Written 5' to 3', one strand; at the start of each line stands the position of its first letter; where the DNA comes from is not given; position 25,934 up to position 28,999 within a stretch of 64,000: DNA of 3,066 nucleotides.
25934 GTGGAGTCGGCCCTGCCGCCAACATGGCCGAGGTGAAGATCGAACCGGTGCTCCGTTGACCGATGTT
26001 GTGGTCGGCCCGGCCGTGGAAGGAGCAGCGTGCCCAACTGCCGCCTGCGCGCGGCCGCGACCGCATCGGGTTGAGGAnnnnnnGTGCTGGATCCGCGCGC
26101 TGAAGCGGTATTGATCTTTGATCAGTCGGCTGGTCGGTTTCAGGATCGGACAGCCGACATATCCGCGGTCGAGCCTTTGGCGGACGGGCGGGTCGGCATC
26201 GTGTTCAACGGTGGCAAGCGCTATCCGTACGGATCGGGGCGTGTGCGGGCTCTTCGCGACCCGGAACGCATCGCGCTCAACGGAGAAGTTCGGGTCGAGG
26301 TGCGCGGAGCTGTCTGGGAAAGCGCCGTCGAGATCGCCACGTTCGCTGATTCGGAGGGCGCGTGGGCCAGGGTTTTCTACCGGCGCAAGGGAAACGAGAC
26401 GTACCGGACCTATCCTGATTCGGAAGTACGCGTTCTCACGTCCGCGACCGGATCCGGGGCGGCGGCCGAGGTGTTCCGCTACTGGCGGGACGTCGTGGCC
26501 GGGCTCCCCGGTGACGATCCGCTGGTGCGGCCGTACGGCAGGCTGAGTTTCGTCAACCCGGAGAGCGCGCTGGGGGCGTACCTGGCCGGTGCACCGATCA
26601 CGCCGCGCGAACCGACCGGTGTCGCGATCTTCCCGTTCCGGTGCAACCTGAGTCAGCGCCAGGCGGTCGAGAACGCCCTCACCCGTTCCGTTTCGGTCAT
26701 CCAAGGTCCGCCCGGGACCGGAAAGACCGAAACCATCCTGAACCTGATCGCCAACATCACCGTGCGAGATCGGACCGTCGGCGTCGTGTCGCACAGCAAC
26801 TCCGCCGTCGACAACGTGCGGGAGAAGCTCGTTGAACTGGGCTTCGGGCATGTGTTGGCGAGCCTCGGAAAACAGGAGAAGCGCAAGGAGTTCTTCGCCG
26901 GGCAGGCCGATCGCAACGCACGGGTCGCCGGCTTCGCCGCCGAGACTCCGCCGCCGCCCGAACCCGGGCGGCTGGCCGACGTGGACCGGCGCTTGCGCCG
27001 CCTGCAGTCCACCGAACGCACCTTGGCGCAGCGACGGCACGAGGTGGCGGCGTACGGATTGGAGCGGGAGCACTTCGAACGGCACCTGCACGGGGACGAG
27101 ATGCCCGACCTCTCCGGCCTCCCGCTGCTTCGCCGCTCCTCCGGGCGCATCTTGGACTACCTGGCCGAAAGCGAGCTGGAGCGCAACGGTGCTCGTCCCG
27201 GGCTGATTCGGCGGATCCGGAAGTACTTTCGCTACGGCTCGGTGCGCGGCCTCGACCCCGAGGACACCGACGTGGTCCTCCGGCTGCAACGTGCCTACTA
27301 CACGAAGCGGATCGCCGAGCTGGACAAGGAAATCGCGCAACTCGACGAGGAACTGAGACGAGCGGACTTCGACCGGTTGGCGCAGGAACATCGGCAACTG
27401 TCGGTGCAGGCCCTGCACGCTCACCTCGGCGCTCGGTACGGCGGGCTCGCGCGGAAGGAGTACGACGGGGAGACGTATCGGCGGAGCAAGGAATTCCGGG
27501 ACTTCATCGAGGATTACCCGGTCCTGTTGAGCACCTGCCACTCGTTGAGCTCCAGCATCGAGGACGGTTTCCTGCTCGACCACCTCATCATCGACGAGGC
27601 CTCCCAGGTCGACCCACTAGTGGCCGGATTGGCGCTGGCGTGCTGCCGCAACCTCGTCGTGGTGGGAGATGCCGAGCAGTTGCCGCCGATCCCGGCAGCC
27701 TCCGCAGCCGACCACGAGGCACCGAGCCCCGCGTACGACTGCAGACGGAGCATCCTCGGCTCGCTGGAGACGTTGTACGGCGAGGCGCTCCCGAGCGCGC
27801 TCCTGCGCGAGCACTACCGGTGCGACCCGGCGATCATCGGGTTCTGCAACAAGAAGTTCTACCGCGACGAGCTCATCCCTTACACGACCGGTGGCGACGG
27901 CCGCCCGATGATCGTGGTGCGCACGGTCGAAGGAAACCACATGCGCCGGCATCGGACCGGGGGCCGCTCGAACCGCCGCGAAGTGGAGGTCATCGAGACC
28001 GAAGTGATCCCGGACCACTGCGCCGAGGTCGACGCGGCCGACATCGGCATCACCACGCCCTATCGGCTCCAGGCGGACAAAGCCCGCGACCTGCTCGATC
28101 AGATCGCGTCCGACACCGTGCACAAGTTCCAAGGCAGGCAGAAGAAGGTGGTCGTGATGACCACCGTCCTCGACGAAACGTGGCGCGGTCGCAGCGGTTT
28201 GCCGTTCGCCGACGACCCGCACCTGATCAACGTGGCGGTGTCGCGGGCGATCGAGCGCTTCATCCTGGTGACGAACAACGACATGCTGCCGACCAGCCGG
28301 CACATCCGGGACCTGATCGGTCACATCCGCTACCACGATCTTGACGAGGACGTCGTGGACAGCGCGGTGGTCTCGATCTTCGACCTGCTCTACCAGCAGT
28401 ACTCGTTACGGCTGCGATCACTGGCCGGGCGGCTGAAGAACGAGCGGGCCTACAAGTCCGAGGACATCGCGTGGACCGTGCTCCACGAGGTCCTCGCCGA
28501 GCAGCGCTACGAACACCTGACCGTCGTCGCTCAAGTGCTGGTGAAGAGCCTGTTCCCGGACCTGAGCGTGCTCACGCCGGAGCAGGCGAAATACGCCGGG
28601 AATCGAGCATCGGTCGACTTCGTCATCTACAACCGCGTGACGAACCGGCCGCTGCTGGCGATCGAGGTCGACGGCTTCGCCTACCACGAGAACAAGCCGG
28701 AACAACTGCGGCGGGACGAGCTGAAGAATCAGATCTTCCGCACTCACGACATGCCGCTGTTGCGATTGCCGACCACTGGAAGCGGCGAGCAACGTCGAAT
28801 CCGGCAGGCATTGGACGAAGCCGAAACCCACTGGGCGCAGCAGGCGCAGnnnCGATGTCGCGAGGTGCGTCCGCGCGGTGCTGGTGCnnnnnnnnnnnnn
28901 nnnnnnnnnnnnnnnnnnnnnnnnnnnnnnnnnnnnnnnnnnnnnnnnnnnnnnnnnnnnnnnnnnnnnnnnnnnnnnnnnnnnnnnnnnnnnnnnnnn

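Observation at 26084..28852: SF1 helicase with C-terminal DUF2726 nuclease-like domain and an unassigned 190-aa N-terminal domain (Nhi-like defense candidate)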

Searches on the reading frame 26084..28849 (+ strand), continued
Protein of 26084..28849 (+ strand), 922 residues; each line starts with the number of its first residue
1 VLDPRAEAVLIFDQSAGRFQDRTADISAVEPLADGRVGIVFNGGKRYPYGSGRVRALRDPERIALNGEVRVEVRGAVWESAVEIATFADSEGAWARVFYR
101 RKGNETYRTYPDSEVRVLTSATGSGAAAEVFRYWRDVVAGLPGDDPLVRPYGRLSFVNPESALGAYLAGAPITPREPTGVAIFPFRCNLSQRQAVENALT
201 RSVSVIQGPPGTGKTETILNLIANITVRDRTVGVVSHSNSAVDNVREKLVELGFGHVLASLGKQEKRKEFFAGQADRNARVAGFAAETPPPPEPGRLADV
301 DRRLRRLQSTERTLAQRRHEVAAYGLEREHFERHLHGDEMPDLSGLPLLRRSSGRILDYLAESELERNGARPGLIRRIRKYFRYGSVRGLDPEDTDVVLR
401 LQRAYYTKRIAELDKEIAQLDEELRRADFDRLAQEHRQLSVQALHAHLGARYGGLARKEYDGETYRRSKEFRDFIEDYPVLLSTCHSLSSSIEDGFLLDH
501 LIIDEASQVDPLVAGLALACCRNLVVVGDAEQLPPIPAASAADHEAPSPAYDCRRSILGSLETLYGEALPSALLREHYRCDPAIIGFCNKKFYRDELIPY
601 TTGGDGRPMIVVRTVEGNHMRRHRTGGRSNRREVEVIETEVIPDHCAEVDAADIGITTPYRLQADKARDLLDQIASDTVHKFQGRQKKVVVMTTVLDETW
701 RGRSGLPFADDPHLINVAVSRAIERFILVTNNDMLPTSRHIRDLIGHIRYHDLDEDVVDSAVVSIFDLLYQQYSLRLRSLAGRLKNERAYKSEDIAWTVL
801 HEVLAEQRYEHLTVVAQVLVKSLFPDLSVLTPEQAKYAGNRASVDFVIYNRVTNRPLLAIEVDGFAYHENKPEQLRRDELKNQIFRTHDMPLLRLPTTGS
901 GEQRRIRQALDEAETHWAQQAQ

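Call 93: find_encoding_contigs(protein=P0019, flank=8000, max_places=1)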
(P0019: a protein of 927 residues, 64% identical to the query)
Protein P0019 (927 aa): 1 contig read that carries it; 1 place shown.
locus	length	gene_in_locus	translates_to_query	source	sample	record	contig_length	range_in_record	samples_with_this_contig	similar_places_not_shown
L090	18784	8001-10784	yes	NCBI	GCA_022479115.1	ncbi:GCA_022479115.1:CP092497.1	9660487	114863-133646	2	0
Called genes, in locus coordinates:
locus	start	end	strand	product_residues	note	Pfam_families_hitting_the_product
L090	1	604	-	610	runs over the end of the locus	PF00664:ABC_membrane, PF02463:SMC_N (weak), PF00005:ABC_tran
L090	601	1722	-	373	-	PF00005:ABC_tran, PF13304:AAA_21 (faint), PF02463:SMC_N (weak)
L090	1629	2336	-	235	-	PF00664:ABC_membrane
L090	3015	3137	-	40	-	-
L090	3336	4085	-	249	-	PF01047:MarR (faint), PF09339:HTH_IclR, PF25213:HVO_A0261_N, PF01614:IclR_C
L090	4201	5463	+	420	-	PF03600:CitMHS, PF07158:MatC_N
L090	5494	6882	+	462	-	PF00501:AMP-binding, PF13193:AMP-binding_C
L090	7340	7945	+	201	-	PF08751:TrwC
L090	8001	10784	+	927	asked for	PF00580:UvrD-helicase (weak), PF13086:AAA_11, PF13245:AAA_19, PF13604:AAA_30 (weak), PF01443:Viral_helicase1 (faint), PF13087:AAA_12, PF10881:DUF2726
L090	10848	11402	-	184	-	-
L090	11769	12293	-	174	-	PF01047:MarR (weak), PF12802:MarR_2, PF13601:HTH_34 (weak)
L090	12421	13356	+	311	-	PF08240:ADH_N, PF00107:ADH_zinc_N (weak), PF13602:ADH_zinc_N_2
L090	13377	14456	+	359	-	PF00724:Oxidored_FMN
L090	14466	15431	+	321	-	PF20434:BD-FAE, PF07859:Abhydrolase_3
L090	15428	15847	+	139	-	PF04075:F420H2_quin_red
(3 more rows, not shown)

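Call 94: find_encoding_contigs(protein=P0039, flank=8000, max_places=1)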
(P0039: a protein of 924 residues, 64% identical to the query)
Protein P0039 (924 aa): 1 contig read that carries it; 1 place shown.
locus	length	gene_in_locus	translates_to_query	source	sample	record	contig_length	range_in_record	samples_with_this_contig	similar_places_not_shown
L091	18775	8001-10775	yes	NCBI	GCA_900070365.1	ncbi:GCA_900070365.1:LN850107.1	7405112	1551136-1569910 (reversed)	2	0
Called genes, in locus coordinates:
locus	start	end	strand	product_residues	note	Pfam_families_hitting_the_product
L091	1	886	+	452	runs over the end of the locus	PF16952:Gln-synt_N_2, PF00120:Gln-synt_C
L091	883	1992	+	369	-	PF04909:Amidohydro_2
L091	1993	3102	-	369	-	PF00144:Beta-lactamase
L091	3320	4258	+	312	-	PF13302:Acetyltransf_3, PF00583:Acetyltransf_1 (weak)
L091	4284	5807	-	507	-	PF00732:GMC_oxred_N (faint), PF22500:GMC_oxred_C_1st, PF05199:GMC_oxred_C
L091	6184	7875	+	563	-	PF00266:Aminotran_5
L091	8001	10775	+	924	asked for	PF00580:UvrD-helicase (weak), PF13086:AAA_11, PF13245:AAA_19 (weak), PF13604:AAA_30, PF01443:Viral_helicase1 (faint), PF13087:AAA_12, PF10881:DUF2726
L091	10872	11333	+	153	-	PF12802:MarR_2, PF22381:Staph_reg_Sar_Rot (weak), PF01047:MarR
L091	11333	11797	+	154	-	-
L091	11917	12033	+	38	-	-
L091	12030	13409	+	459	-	-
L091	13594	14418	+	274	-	PF01471:PG_binding_1 (weak)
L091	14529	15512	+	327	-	PF00144:Beta-lactamase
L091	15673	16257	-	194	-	-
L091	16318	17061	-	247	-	-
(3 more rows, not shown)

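Call 95: find_encoding_contigs(protein=P0107, flank=8000, max_places=1)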
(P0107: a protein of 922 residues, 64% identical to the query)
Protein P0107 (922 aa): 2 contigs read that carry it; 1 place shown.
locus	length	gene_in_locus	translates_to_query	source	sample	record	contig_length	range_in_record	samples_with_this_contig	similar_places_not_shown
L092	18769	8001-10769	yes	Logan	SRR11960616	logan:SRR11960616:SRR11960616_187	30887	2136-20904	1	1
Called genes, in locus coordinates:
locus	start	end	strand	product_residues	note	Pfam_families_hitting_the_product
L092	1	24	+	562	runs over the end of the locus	PF07992:Pyr_redox_2 (faint), PF00890:FAD_binding_2 (weak), PF01266:DAO, PF01494:FAD_binding_3, PF12831:FAD_oxidored, PF16901:DAO_C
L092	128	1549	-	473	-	PF02233:PNTB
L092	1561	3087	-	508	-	PF05222:AlaDh_PNT_N, PF01262:AlaDh_PNT_C, PF12769:PNTB_4TM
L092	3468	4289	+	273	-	PF03780:Asp23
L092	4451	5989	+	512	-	-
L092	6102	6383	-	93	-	-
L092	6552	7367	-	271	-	PF13489:Methyltransf_23, PF01135:PCMT (weak), PF01209:Ubie_methyltran, PF02353:CMAS (weak), PF13847:Methyltransf_31, PF08241:Methyltransf_11, PF08242:Methyltransf_12, PF13649:Methyltransf_25, +2 more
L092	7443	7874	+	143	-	PF00376:MerR, PF13411:MerR_1, PF09278:MerR-DNA-bind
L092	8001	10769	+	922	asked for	PF00580:UvrD-helicase (weak), PF13086:AAA_11, PF13245:AAA_19 (weak), PF13604:AAA_30, PF01443:Viral_helicase1 (faint), PF13087:AAA_12, PF10881:DUF2726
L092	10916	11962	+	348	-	PF21527:Stv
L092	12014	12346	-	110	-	PF14119:DUF4288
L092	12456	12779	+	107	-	PF13302:Acetyltransf_3, PF00583:Acetyltransf_1, PF13420:Acetyltransf_4 (weak)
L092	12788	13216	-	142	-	PF17677:Glyco_hydro38C2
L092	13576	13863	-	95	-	-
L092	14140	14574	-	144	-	-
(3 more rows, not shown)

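Call 96: find_encoding_contigs(protein=P0086, flank=8000, max_places=1)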
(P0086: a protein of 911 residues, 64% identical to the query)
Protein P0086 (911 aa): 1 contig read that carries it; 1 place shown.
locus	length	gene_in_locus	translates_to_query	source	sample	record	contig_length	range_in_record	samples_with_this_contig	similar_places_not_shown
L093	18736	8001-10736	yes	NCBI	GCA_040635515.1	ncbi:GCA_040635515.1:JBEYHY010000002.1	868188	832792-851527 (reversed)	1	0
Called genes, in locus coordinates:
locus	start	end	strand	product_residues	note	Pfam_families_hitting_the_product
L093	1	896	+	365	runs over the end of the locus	PF13379:NMT1_2, PF09084:NMT1, PF12974:Phosphonate-bd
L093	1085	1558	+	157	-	PF12697:Abhydrolase_6, PF00561:Abhydrolase_1 (weak)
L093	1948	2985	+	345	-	PF01497:Peripla_BP_2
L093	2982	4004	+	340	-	PF01032:FecCD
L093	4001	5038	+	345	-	PF01032:FecCD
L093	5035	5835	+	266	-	PF13555:AAA_29 (weak), PF00005:ABC_tran, PF02463:SMC_N (faint), PF13304:AAA_21 (weak)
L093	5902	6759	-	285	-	PF20226:DUF6585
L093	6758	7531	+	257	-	PF00135:COesterase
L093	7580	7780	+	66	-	-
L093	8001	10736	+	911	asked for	PF13086:AAA_11, PF13604:AAA_30 (weak), PF00580:UvrD-helicase (faint), PF01443:Viral_helicase1 (faint), PF13245:AAA_19 (weak), PF13087:AAA_12, PF10881:DUF2726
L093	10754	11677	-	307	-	PF00126:HTH_1, PF03466:LysR_substrate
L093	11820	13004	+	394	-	PF01266:DAO, PF01593:Amino_oxidase (weak)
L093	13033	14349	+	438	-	PF00355:Rieske, PF00848:Ring_hydroxyl_A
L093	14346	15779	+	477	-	PF00171:Aldedh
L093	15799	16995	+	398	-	PF00890:FAD_binding_2 (weak), PF01134:GIDA (faint), PF01266:DAO, PF07992:Pyr_redox_2 (faint), PF13454:NAD_binding_9 (faint)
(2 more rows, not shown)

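Call 103: search_protein_families(library=pfam, alignment_id=A3, max_evalue=0.001)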
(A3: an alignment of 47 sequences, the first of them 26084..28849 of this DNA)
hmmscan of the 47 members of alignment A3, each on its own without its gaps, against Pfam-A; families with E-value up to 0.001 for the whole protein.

A. member 1, window:26084-28849:+ (922 aa): 11 families
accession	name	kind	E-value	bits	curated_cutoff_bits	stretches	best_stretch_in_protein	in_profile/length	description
PF13086.12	AAA_11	-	1.4e-27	97.5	27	1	187-536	2-253/257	AAA domain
PF13087.12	AAA_12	-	3.2e-21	76.2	27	1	564-732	9-194/195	AAA domain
PF13245.12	AAA_19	-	3.4e-14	53.6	25.1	1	191-250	1-62/134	AAA domain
PF13604.12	AAA_30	-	3.8e-12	46.8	27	1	188-249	3-66/191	AAA domain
PF10881.14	DUF2726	-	4.7e-11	42.9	24.7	1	790-912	6-125/126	Protein of unknown function (DUF2726)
PF01443.25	Viral_helicase1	-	5.3e-06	26.9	21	0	497-540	59-104/228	Viral superfamily 1 RNA helicase core domain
PF00580.27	UvrD-helicase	-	5.7e-06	26.6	23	1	188-532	2-250/271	UvrD/REP helicase N-terminal domain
PF18741.7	MTES_1575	-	4.4e-05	23.9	38.2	1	838-895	21-76/96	REase_MTES_1575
PF09848.15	SLFN-g3_helicase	-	0.00012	21.9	24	1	202-251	2-53/354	Schlafen group 3, DNA/RNA helicase domain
PF00270.35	DEAD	-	0.00078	19.7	26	0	190-267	3-86/167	DEAD/DEAH box helicase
PF04851.21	ResIII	-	0.00089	19.6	22.5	0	190-254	7-78/164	Type III restriction enzyme, res subunit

B. families by the number of members that match (of 47 scanned): 22 families
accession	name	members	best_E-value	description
PF13086.12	AAA_11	47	7.4e-32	AAA domain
PF10881.14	DUF2726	47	7.2e-16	Protein of unknown function (DUF2726)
PF13087.12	AAA_12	46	4.1e-32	AAA domain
PF13245.12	AAA_19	46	2.7e-18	AAA domain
PF13604.12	AAA_30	46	3.7e-18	AAA domain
PF01443.25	Viral_helicase1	44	6.8e-15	Viral superfamily 1 RNA helicase core domain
PF00580.27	UvrD-helicase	40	2.5e-09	UvrD/REP helicase N-terminal domain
PF18741.7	MTES_1575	29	1.4e-08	REase_MTES_1575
PF09848.15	SLFN-g3_helicase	23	3.4e-07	Schlafen group 3, DNA/RNA helicase domain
PF13538.12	UvrD_C_2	19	8.5e-10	UvrD-like helicase C-terminal domain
PF00270.35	DEAD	16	5.6e-07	DEAD/DEAH box helicase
PF04851.21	ResIII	11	2.6e-06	Type III restriction enzyme, res subunit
PF20720.3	nSTAND3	11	1.1e-05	Novel STAND NTPase 3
PF13361.12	UvrD_C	3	1.4e-05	UvrD-like helicase C-terminal domain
PF02562.22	PhoH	2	0.00016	PhoH-like protein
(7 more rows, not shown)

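Call 104: list_cluster_members(proteins=[P0001, L086:7554-10232:+])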
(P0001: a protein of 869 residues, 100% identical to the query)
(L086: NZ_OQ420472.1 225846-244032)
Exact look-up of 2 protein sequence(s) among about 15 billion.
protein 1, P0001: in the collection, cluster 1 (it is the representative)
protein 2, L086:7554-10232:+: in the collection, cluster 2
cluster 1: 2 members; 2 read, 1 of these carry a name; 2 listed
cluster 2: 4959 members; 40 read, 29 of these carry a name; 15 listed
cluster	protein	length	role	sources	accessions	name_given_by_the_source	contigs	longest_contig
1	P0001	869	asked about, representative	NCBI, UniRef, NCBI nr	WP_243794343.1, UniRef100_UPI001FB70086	AAA domain-containing protein [Saccharopolyspora gloriosae] | AAA domain-containing protein n=1 Tax=Saccharopolyspora gloriosae TaxID=455344 ...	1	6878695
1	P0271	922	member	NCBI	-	-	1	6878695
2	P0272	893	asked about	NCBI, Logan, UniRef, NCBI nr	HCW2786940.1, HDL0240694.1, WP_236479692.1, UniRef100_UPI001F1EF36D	AAA domain-containing protein [Escherichia coli] | AAA domain-containing protein n=1 Tax=Escherichia coli TaxID=562 RepID=UPI001F1EF36D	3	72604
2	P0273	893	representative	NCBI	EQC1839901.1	AAA domain-containing protein [Escherichia coli]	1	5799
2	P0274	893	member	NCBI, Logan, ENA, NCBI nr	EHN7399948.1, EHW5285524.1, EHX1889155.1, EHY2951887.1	DUF2726 domain-containing protein [Escherichia coli]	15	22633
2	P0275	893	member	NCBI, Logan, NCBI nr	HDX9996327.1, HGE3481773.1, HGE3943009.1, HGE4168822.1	TPA: AAA domain-containing protein [Escherichia coli] | DUF2726 domain-containing protein [Escherichia coli]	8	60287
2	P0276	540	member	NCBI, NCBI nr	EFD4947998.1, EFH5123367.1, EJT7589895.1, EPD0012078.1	AAA family ATPase, partial [Escherichia coli] | AAA family ATPase [Escherichia coli]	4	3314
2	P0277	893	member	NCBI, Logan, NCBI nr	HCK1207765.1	TPA: DUF2726 domain-containing protein [Escherichia coli] | DUF2726 domain-containing protein [Escherichia coli]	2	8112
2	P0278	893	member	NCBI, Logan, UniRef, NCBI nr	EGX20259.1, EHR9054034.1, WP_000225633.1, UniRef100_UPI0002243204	AAA domain-containing protein [Escherichia coli] | AAA domain-containing protein n=1 Tax=Escherichia coli TaxID=562 RepID=UPI0002243204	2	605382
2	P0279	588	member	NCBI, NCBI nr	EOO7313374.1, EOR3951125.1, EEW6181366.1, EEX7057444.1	AAA domain-containing protein, partial [Escherichia coli] | DUF2726 domain-containing protein [Escherichia coli]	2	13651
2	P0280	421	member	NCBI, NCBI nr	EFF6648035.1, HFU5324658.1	AAA family ATPase, partial [Escherichia coli] | AAA family ATPase [Escherichia coli]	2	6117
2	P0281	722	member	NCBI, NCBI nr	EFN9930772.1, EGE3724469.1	helicase [Escherichia coli] | DUF2726 domain-containing protein [Escherichia coli]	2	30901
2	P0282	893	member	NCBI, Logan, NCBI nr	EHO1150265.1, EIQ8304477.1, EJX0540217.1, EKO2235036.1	DUF2726 domain-containing protein [Escherichia coli]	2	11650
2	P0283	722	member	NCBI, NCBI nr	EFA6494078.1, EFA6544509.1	DUF2726 domain-containing protein [Escherichia coli]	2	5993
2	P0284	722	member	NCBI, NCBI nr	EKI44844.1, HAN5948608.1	TPA: DUF2726 domain-containing protein [Escherichia coli] | putative UvrD/REP helicase-like protein [Escherichia coli 07798]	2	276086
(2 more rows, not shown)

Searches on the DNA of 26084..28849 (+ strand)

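Call 74: search_dna_similar(query=L086:7554-10235:+, collection=ecoli_genomes, mode=near, max_rows=12, rows=spread)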
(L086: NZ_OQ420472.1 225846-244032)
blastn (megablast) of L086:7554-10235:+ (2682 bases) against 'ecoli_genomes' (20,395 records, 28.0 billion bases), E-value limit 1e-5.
Records with a match: 649; places in all: 660; records where one place covers at least 80% of the query: 643.
Genomes with a match: 648 of 5426; with a place that covers at least 80% of the query: 642. Places per genome that has any: lowest 1, median 1, highest 5. On chromosomes: 659 places; on plasmids: 1.
Best place of each record, by identity: >=99% 467; 95-99% 181; 90-95% 1.
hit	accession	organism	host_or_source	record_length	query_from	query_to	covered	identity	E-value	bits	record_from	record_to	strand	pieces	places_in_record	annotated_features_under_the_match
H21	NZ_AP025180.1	Escherichia coli strain JP538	Sus scrofa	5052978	1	2682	100%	100.0%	0e+0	4948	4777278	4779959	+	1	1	AAA domain-containing protein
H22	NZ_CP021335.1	Escherichia coli strain 95JB1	fecal sample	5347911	1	2682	100%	99.9%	0e+0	4937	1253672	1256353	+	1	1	AAA domain-containing protein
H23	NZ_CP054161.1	Escherichia coli strain STO_Bone2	Homo sapiens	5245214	1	2682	100%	99.9%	0e+0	4931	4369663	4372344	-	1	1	AAA domain-containing protein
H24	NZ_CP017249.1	Escherichia coli strain NADC 5570/86-24/6565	not applicable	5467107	1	2682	100%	99.9%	0e+0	4929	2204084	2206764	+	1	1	AAA domain-containing protein | hypothetical protein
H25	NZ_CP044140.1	Escherichia coli O157 strain AR-0430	missing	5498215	1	2682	100%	99.9%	0e+0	4929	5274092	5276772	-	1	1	AAA domain-containing protein | hypothetical protein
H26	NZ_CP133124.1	Escherichia coli O157:H7 strain PNUSAE146742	missing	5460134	1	2682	100%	99.9%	0e+0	4929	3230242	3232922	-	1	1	AAA domain-containing protein | hypothetical protein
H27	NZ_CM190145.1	Escherichia coli strain 21437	Homo sapiens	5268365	1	2682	100%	99.8%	0e+0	4926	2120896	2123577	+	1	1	AAA domain-containing protein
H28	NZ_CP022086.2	Escherichia coli O104:H4 strain FDAARGOS_348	Homo sapiens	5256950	1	2682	100%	99.4%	0e+0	4865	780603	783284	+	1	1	AAA domain-containing protein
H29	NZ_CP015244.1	Escherichia coli O91 str. RM7190 strain RM7190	pig feces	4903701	1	2682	100%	99.0%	0e+0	4798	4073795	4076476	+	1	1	AAA domain-containing protein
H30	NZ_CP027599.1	Escherichia coli strain 97-3250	Homo sapiens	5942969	1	2682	100%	98.2%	0e+0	4682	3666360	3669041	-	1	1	AAA domain-containing protein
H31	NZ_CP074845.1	Escherichia coli strain 7_12_30A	bovine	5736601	1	2682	100%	98.2%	0e+0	4682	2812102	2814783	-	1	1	AAA domain-containing protein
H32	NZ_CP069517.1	Escherichia coli strain FDAARGOS_1262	Homo sapiens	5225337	1686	2677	37%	98.6%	0e+0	1755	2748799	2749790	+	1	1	AAA domain-containing protein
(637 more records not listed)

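Call 76: get_annotated_region(hit=H28, flank=12000)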
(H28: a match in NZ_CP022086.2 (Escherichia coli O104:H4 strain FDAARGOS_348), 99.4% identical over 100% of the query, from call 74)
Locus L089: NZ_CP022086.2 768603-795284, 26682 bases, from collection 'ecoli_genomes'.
description: Escherichia coli O104:H4 strain FDAARGOS_348 chromosome, complete genome
organism: Escherichia coli O104:H4 strain FDAARGOS_348 (NCBI taxid 1038927)
replicon: chromosome; assembly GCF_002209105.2
host: Homo sapiens; source: stool; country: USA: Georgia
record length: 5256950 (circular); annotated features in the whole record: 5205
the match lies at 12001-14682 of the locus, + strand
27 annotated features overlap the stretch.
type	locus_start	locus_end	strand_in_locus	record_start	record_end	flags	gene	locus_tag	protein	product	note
CDS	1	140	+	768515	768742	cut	mchB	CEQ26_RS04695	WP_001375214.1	microcin H47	-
CDS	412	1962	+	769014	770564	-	-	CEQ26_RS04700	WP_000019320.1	hypothetical protein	-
CDS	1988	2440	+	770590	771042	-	-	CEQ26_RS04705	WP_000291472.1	toxin-activating lysine-acyltransferase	-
CDS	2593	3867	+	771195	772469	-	-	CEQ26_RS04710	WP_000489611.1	HlyD family secretion protein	-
CDS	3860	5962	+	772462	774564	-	mchF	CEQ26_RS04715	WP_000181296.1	microcin export peptidase/ABC transporter MchF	-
CDS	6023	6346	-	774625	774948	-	-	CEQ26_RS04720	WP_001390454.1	hypothetical protein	-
CDS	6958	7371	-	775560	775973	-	-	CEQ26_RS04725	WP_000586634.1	CPBP family intramembrane glutamic endopeptidase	-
CDS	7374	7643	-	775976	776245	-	-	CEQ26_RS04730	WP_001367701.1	hypothetical protein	-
CDS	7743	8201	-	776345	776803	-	-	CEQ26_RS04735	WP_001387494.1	hypothetical protein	-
CDS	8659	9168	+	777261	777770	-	-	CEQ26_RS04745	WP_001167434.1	hypothetical protein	-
CDS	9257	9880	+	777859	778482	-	-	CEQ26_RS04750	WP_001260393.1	hypothetical protein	-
CDS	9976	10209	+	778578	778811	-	-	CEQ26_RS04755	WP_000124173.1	hypothetical protein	-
CDS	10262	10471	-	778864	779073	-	-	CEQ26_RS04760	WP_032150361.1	DUF4222 domain-containing protein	-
CDS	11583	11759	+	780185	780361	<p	-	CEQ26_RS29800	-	POTRA domain-containing protein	incomplete; partial in the middle of a contig; missing N-terminus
CDS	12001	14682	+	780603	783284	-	-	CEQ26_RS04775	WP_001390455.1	AAA domain-containing protein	-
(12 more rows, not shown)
